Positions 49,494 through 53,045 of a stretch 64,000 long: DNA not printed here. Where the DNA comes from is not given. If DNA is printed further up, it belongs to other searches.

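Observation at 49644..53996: Novel modular hub protein (receiver-like + tandem acidic motifs + AT-hooks + pseudo-MinD/ParA) paired with a degenerate-GGDEF membrane protein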

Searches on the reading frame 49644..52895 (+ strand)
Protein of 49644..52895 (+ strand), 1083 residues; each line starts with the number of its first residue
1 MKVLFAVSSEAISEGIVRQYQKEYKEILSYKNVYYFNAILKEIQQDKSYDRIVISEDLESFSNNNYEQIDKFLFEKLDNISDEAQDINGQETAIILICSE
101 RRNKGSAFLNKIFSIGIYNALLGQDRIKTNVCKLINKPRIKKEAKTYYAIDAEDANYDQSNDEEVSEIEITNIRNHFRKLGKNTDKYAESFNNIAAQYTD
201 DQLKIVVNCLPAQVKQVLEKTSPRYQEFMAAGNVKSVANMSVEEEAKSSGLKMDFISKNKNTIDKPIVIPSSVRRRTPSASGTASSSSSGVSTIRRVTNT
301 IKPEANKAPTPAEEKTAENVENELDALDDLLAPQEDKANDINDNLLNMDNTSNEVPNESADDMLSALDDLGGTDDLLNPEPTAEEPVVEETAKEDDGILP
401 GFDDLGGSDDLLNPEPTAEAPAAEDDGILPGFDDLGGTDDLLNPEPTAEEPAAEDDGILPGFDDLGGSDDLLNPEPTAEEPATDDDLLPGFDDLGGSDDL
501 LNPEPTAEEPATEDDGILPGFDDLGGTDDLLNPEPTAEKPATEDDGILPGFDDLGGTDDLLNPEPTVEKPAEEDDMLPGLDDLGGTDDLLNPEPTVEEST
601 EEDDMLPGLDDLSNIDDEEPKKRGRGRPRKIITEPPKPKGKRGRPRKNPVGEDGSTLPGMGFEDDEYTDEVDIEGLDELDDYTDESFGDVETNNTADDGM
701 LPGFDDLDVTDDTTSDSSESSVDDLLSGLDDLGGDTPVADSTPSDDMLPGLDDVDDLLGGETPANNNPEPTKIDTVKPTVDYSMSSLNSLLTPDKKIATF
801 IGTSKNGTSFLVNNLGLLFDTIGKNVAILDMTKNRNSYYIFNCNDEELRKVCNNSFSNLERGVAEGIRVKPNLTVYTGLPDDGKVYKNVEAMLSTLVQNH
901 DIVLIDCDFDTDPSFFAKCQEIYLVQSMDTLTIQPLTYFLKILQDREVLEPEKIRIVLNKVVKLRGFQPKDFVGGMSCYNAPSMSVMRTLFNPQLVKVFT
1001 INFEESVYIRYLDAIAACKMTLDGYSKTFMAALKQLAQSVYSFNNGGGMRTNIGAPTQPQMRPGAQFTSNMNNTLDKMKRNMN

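Call 3: search_protein_families(library=pfam, proteins=[window:49644-52895:+], max_evalue=1)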
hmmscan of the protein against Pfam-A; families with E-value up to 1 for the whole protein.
window:49644-52895:+ (1083 aa): 4 families
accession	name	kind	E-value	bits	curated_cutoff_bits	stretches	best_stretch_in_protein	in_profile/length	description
PF02178.24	AT_hook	-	0.0033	17.5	17.4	1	622-633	1-12/13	AT hook motif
PF21817.3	CapR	-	0.017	15.7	24.2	1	832-862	24-60/67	CapR homology domain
PF19425.4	Csd3_N2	-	0.18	12.2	27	1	138-163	74-99/122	Csd3 second domain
PF25101.1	Spectrin_7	-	0.67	10.8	27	0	315-350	1-34/99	Animal spectrin repeats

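Call 4: search_protein_families(library=ncbifam, proteins=[window:49644-52895:+], max_evalue=1)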
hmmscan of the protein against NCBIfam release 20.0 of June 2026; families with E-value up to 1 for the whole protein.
window:49644-52895:+ (1083 aa): 0 families
